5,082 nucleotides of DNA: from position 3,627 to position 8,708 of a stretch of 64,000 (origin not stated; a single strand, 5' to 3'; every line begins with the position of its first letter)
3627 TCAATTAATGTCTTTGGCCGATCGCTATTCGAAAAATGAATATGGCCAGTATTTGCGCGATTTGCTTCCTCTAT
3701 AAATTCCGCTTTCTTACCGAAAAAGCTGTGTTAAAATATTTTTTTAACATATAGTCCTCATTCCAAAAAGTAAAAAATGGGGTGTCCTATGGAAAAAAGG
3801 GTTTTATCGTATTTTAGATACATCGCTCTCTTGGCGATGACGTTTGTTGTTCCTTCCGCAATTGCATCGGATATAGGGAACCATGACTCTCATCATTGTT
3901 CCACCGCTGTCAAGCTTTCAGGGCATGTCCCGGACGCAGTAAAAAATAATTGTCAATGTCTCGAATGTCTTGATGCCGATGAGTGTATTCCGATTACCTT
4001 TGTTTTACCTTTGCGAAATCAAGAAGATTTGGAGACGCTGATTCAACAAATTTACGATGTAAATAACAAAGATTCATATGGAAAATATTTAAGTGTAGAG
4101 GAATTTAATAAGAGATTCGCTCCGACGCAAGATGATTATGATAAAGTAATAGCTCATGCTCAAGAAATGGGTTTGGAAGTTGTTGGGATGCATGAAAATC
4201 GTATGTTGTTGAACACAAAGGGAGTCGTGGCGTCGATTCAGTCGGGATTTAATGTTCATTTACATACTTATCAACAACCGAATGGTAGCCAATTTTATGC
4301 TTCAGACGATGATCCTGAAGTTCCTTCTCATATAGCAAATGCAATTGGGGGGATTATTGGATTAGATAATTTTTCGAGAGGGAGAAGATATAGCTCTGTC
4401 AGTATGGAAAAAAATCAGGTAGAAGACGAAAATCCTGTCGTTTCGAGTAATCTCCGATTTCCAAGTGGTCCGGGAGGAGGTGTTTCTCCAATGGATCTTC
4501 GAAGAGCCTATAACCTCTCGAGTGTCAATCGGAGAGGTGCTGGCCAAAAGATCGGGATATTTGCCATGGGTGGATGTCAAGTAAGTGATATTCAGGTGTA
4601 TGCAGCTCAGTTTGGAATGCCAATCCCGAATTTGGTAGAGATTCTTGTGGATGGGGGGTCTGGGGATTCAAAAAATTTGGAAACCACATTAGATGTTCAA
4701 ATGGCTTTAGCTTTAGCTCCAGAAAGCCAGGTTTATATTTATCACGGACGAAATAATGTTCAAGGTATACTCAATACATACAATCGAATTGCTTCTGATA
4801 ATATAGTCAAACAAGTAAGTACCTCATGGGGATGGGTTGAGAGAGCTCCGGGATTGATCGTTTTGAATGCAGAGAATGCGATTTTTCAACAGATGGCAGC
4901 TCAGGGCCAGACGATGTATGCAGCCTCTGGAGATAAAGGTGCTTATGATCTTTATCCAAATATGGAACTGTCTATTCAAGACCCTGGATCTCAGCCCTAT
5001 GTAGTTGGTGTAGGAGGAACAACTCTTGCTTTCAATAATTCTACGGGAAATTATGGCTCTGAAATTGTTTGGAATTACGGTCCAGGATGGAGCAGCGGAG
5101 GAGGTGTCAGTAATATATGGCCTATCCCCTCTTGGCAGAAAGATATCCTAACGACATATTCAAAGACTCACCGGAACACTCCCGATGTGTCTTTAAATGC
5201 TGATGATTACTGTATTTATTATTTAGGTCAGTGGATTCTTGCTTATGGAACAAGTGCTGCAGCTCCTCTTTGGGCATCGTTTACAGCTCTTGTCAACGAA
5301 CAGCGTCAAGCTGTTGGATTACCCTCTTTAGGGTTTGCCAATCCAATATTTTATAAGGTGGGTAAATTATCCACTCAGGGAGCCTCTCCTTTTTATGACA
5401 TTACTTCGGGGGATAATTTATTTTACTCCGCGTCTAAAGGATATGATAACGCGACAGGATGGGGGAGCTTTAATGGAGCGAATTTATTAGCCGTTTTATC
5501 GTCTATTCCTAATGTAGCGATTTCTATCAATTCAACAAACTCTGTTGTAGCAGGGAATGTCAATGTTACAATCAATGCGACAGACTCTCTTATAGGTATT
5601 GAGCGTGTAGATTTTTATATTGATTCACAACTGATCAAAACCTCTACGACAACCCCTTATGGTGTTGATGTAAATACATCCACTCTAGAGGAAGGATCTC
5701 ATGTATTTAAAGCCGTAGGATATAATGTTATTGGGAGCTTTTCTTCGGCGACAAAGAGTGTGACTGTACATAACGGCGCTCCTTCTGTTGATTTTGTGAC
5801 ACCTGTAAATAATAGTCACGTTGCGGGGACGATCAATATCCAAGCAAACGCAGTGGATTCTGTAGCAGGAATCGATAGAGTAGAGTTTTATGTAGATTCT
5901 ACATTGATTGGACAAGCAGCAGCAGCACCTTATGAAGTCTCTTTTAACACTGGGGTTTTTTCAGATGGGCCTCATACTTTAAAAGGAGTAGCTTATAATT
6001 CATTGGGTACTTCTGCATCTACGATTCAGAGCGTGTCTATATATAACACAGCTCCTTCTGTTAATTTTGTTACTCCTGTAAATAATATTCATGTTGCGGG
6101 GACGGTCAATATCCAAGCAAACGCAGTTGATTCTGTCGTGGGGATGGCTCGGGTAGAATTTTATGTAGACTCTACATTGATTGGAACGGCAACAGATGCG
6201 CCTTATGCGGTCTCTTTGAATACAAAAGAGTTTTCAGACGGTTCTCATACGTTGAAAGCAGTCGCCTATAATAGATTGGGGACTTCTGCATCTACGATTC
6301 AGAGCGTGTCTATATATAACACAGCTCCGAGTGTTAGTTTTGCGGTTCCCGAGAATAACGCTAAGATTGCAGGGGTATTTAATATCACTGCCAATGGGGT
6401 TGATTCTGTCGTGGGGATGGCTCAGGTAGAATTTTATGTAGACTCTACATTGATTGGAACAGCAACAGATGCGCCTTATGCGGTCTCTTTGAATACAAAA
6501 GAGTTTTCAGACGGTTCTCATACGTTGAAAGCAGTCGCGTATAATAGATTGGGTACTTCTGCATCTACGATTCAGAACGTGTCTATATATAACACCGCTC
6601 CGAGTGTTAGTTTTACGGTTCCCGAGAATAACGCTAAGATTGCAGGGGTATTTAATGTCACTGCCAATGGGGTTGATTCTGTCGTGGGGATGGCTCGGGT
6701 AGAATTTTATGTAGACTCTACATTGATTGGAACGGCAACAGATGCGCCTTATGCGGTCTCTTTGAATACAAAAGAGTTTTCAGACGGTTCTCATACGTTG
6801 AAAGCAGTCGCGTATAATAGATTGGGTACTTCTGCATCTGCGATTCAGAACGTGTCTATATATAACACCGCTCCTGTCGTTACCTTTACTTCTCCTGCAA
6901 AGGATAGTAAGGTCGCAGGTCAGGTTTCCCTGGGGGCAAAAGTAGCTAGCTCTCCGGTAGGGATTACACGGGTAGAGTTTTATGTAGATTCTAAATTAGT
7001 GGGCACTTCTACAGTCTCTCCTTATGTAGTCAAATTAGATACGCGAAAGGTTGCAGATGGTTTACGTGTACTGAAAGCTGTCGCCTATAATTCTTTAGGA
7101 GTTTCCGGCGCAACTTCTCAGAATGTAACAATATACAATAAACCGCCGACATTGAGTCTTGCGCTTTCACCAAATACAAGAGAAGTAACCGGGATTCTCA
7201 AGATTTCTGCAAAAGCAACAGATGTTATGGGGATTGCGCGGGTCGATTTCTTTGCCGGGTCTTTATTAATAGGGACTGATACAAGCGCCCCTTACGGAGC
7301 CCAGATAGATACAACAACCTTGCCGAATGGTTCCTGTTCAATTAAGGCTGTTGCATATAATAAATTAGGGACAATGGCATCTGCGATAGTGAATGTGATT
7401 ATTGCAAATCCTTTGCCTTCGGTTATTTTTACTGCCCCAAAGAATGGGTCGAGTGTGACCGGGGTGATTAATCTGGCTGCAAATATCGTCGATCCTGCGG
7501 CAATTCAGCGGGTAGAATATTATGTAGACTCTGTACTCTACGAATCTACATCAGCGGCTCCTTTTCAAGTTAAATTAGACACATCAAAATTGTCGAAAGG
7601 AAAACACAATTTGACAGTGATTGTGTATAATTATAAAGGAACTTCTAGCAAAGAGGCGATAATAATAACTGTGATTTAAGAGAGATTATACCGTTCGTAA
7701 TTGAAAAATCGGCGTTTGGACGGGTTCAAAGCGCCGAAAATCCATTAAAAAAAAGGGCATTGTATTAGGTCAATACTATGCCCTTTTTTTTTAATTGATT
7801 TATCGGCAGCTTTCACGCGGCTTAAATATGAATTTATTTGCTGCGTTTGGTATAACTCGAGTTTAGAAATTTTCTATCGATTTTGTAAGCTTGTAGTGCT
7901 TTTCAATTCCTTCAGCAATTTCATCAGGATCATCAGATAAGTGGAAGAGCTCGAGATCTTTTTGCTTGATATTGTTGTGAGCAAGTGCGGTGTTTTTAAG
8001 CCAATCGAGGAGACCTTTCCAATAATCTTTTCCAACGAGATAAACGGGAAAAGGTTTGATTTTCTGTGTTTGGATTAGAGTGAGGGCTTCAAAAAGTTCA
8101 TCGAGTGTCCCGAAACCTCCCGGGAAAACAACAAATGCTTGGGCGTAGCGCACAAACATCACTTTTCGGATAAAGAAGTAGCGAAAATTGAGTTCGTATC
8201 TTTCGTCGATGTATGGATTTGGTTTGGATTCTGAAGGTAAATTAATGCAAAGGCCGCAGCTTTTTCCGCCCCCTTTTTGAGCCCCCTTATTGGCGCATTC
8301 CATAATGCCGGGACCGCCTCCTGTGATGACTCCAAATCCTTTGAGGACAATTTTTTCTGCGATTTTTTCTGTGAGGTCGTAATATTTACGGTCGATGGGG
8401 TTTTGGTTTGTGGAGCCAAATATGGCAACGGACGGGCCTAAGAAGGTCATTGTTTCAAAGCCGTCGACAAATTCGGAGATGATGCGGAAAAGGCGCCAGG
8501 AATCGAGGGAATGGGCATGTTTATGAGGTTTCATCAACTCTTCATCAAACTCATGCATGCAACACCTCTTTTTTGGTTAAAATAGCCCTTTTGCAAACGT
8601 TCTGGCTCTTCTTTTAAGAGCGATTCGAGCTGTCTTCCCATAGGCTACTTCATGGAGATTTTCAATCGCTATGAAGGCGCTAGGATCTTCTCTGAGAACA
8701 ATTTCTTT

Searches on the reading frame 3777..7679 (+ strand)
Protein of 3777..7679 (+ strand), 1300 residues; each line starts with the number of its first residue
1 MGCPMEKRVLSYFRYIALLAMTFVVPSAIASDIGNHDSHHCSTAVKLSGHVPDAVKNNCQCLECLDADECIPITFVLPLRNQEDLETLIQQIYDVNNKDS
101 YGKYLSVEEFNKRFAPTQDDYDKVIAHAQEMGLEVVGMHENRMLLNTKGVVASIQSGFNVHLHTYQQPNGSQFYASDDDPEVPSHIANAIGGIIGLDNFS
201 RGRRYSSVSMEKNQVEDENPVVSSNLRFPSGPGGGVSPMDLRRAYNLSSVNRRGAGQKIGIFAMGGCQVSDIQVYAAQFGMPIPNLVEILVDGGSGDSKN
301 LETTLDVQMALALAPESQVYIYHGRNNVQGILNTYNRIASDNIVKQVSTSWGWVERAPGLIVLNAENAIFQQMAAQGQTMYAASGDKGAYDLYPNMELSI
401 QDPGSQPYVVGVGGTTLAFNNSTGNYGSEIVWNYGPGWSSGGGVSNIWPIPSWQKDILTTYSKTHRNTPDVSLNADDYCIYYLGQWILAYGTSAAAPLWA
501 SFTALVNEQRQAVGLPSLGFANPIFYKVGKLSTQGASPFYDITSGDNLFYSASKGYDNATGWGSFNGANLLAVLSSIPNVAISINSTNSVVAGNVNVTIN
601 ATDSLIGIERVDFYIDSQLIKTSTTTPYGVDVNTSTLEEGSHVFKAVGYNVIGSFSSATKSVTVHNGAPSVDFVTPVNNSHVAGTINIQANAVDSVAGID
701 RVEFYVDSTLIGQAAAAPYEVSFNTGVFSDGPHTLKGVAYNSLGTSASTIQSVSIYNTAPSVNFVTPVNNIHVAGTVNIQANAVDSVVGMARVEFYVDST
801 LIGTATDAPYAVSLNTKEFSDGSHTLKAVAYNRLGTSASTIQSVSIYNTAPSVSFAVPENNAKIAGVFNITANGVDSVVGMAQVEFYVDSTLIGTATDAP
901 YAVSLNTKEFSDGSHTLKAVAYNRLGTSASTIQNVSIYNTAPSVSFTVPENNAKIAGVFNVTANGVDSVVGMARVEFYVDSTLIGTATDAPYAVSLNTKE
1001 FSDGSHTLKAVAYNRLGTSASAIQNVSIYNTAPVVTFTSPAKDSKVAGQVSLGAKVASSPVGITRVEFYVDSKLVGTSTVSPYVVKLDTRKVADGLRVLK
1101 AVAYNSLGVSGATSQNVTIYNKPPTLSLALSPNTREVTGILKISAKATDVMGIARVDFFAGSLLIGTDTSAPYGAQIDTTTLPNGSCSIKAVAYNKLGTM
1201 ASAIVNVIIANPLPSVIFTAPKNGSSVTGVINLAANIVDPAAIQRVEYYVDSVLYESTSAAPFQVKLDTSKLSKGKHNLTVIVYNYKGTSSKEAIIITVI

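Call 14: search_protein_families(library=pfam, proteins=[window:3777-7679:+])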
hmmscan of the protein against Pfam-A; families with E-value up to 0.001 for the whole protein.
window:3777-7679:+ (1300 aa): 4 families
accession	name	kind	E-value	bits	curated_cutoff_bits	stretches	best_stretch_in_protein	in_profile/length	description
PF17957.7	Big_7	-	8.4e-127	414.4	24.1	8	760-828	1-70/70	Bacterial Ig domain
PF09286.16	Pro-kuma_activ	-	2.1e-27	96.6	23.5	1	63-199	7-143/143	Pro-kumamolisin, activation domain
PF16967.11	TcfC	-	1.9e-19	69.4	29.4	0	1245-1294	14-63/68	E-set like domain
PF14041.11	Lipoprotein_21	-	2.5e-06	28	25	0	882-912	25-55/87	LppP/LprE lipoprotein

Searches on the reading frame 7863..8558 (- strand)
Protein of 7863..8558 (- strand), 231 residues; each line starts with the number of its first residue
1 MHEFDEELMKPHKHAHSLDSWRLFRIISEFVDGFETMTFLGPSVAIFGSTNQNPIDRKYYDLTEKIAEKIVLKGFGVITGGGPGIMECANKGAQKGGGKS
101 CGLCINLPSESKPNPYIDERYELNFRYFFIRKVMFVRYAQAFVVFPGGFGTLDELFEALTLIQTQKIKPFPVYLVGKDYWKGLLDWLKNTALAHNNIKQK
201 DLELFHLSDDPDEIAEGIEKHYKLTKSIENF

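Call 14: search_protein_families(library=pfam, proteins=[window:7863-8558:-])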
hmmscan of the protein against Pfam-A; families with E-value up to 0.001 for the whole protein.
window:7863-8558:- (231 aa): 2 families
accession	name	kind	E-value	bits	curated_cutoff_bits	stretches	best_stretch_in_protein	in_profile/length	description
PF03641.19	Lysine_decarbox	-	2.7e-33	115.4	27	1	86-216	1-129/131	Possible lysine decarboxylase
PF18306.6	LDcluster4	-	1.1e-13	51.5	26.3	1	43-160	3-115/151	SLOG cluster4 family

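Call 44: find_encoding_contigs(protein=window:7863-8558:-, flank=3000, max_places=6)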
Protein window:7863-8558:- (231 aa): 2 contigs read that carry it; 1 place shown.
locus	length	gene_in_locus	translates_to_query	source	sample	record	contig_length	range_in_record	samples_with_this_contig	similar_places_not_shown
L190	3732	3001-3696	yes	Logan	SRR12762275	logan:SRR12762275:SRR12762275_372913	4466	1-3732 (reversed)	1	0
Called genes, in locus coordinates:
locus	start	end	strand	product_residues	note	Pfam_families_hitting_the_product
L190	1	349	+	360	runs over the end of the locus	?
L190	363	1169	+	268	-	PF01975:SurE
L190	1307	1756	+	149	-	-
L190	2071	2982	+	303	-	PF02588:YitT_membrane, PF10035:DUF2179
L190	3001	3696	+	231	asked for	PF18306:LDcluster4, PF03641:Lysine_decarbox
